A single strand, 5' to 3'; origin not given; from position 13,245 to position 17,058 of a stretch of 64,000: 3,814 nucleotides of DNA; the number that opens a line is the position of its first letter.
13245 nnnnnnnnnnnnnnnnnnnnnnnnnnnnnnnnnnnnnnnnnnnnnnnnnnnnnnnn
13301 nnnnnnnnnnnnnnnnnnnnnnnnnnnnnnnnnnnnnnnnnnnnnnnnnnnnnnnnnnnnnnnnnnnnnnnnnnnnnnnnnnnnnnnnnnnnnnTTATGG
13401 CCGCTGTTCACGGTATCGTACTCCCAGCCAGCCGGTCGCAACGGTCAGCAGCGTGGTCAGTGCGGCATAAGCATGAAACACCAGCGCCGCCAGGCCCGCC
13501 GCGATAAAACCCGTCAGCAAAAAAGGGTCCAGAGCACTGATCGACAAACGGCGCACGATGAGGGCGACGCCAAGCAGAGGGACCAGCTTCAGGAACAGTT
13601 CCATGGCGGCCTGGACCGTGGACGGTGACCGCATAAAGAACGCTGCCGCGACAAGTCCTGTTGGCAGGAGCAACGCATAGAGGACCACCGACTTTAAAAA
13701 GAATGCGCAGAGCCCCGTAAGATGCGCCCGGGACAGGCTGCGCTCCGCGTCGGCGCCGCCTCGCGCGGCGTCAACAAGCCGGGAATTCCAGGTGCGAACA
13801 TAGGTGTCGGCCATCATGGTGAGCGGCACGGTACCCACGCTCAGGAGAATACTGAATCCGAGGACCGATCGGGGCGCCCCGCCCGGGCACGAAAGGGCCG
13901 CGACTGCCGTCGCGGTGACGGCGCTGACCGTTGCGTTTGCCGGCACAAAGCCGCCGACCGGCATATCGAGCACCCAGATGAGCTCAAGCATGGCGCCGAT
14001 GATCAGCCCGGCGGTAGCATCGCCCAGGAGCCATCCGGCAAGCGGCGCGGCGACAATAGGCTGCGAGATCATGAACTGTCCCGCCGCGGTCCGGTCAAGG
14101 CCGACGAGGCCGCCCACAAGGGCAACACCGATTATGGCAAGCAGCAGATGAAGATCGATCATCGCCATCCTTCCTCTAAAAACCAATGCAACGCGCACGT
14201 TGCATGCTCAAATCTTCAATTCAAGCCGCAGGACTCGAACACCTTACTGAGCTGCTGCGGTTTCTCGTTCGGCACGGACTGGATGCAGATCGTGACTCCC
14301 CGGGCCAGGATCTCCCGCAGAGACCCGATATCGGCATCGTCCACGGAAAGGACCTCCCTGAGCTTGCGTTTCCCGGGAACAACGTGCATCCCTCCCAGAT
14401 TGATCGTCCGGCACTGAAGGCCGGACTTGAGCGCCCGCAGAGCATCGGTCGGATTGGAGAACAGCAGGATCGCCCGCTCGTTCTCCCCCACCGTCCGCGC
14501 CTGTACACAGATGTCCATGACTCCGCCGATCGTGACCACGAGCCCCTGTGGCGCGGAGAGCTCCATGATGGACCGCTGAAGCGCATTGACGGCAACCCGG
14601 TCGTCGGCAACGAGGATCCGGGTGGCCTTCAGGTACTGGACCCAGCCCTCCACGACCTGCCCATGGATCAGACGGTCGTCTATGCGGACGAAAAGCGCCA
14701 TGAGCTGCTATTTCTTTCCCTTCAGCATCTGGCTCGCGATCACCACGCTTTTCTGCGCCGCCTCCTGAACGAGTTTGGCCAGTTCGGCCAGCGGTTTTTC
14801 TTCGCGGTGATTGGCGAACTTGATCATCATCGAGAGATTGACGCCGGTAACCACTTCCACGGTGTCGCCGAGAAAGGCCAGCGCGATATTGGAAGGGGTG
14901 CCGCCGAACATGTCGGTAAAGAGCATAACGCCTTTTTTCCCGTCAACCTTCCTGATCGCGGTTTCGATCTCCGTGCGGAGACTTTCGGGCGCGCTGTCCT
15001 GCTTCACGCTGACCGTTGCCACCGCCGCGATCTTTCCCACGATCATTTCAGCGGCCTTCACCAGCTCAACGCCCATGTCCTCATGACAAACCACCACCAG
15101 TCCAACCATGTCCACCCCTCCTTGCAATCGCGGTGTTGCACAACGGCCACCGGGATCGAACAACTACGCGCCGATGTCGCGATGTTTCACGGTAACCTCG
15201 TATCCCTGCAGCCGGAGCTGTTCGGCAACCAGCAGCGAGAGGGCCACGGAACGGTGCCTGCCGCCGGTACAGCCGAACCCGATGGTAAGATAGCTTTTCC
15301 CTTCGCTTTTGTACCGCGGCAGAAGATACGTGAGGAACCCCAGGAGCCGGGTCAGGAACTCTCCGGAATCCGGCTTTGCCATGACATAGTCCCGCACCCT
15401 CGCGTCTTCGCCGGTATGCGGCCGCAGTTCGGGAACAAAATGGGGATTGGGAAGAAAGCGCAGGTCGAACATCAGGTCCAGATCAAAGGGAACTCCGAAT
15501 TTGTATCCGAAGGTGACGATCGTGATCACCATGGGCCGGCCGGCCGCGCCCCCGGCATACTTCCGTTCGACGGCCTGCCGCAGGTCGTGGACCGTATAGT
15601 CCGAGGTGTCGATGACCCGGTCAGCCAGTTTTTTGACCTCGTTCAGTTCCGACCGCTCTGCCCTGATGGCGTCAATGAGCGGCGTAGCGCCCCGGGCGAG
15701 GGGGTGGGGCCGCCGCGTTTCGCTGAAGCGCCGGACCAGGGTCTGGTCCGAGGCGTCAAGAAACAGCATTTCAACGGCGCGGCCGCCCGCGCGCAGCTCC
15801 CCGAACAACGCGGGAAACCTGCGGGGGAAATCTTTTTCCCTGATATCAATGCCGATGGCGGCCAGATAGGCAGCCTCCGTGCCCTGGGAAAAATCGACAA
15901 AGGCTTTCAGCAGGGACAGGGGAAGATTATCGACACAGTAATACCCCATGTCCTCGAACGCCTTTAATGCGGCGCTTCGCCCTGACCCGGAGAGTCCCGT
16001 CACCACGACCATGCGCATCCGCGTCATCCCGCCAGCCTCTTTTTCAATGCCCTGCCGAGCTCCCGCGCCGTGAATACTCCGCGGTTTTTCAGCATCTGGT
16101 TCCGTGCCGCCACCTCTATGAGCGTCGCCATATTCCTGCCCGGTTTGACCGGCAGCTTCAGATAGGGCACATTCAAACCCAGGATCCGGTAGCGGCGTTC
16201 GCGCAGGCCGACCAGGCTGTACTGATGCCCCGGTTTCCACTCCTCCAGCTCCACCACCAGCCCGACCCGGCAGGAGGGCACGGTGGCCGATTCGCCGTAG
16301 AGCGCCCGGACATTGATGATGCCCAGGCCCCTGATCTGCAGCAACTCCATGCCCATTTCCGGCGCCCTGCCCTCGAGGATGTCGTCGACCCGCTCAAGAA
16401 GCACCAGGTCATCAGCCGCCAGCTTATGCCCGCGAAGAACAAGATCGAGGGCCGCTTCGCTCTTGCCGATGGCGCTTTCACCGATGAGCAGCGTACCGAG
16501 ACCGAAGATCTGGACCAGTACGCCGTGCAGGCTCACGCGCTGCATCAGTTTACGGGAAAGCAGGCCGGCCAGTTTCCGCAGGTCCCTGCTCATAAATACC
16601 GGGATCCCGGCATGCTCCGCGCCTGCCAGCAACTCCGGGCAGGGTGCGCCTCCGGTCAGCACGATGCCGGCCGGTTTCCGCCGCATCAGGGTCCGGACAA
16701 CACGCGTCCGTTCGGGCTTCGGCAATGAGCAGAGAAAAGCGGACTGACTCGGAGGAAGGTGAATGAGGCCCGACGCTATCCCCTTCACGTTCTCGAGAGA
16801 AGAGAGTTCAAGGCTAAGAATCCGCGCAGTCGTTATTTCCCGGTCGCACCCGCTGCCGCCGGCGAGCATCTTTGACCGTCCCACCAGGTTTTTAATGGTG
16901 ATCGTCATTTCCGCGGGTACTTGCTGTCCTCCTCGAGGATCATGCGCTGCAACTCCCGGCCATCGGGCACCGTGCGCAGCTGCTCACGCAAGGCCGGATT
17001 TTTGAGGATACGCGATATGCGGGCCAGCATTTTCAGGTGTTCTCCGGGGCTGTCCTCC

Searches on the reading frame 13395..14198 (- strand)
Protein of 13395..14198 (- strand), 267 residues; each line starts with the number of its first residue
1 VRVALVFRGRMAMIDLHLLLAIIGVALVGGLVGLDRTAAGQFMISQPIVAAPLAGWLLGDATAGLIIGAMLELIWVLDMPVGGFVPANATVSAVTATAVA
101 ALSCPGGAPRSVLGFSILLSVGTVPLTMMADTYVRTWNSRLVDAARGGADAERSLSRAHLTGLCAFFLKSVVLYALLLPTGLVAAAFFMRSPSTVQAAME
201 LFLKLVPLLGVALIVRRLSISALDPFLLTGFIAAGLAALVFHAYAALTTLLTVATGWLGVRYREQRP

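Call 60: search_protein_families(library=pfam, proteins=[window:13395-14198:-], max_evalue=0.00001)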
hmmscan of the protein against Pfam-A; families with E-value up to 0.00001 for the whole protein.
window:13395-14198:- (267 aa): 1 family
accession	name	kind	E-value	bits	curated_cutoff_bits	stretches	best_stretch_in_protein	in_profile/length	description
PF03609.19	EII-Sor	-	4.5e-24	85.6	26.3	1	20-252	2-231/233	PTS system sorbose-specific iic component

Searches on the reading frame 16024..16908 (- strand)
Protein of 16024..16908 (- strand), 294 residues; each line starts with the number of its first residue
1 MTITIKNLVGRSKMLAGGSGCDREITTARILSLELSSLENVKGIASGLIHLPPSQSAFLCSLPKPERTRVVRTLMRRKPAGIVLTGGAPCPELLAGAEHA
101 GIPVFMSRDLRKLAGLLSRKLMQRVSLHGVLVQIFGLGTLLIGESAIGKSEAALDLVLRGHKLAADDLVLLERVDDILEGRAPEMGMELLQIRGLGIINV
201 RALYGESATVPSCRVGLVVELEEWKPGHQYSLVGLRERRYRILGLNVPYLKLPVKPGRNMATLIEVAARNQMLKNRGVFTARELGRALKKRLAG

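Call 61: search_protein_families(library=pfam, proteins=[window:16024-16908:-], max_evalue=0.00001)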
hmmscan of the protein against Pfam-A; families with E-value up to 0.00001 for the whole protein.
window:16024-16908:- (294 aa): 1 family
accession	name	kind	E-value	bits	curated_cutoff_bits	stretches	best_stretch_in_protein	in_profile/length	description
PF07475.17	Hpr_kinase_C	-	5.9e-55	185.8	33.3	1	120-284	2-167/171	HPr Serine kinase C-terminal domain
